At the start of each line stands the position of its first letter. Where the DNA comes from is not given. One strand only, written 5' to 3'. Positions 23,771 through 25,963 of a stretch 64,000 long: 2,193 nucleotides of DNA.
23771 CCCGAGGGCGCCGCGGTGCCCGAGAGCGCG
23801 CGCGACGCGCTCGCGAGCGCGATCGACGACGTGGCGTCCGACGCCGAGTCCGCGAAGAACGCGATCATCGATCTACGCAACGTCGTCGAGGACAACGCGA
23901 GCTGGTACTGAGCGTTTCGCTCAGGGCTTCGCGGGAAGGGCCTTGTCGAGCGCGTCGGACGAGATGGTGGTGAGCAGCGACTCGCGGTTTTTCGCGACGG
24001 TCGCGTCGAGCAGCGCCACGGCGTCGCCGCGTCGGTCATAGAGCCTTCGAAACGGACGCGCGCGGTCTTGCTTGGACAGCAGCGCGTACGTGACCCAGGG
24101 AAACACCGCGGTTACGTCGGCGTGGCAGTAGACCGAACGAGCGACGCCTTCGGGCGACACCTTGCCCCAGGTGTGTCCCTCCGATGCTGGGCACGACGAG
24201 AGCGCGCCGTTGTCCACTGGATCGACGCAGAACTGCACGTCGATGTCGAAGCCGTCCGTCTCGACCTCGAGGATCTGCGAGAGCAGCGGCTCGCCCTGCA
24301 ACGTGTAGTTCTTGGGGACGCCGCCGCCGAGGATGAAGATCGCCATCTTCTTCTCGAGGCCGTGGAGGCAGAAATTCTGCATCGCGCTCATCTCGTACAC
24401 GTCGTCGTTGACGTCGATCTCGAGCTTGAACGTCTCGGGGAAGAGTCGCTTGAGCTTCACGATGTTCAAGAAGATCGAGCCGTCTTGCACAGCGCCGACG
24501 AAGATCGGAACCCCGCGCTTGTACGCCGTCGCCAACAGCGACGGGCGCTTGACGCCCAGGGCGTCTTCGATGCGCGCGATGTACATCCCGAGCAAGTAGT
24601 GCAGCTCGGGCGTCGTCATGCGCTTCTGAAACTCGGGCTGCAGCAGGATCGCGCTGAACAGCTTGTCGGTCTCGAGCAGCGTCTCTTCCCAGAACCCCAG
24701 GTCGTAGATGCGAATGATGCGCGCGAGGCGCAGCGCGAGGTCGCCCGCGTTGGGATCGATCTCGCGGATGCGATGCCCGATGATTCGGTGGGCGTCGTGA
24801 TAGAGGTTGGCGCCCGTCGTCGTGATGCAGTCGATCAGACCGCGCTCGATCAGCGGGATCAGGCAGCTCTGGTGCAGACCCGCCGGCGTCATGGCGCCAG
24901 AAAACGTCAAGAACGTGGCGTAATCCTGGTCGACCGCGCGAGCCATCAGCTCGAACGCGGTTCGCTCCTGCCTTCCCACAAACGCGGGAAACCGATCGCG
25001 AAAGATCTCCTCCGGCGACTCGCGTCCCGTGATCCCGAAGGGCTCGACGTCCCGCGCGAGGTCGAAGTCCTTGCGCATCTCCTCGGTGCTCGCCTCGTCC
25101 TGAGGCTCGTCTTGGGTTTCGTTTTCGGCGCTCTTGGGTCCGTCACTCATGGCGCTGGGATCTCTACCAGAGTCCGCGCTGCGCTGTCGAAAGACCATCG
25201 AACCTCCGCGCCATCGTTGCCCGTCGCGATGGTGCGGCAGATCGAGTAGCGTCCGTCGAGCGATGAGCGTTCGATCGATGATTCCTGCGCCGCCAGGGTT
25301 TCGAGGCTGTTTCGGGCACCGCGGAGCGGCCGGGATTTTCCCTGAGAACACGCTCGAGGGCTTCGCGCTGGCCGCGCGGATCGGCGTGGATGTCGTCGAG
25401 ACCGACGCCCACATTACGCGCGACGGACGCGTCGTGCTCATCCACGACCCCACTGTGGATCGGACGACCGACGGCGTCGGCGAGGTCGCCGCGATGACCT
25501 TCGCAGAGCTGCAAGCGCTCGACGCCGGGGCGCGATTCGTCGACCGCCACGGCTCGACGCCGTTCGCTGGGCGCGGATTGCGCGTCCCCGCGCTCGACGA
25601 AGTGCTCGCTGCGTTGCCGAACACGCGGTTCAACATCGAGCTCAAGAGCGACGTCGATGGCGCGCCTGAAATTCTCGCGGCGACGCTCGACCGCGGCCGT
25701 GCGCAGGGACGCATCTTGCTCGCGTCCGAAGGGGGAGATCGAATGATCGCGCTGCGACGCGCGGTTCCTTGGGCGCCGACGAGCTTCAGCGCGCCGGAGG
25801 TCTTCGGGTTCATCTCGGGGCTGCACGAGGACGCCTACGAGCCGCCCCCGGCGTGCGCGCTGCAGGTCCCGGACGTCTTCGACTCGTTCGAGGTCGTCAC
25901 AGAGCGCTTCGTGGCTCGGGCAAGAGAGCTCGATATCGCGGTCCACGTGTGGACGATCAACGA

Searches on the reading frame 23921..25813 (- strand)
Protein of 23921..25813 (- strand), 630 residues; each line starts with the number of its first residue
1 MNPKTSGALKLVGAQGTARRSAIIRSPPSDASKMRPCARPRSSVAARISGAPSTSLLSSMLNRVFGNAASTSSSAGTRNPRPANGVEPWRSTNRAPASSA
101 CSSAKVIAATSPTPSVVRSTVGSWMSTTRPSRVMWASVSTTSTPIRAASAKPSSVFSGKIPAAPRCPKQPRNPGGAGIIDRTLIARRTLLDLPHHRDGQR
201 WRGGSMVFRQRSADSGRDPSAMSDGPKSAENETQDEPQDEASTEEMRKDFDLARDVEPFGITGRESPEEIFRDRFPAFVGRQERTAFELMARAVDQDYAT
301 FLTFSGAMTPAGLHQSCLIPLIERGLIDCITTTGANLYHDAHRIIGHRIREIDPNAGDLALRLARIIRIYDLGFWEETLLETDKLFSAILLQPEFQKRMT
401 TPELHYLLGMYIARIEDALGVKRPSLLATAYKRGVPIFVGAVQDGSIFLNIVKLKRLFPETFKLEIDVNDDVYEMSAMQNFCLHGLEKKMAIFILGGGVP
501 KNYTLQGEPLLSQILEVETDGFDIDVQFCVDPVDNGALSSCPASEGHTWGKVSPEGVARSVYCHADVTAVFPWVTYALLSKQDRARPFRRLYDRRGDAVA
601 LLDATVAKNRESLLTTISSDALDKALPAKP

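Call 58: search_protein_families(library=pfam, proteins=[window:23921-25813:-], max_evalue=0.00001)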
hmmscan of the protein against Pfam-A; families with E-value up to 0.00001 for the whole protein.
window:23921-25813:- (630 aa): 1 family
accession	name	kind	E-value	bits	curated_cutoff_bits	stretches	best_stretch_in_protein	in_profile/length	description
PF01916.23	DS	-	5.4e-55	187.1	27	1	277-576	10-286/288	Deoxyhypusine synthase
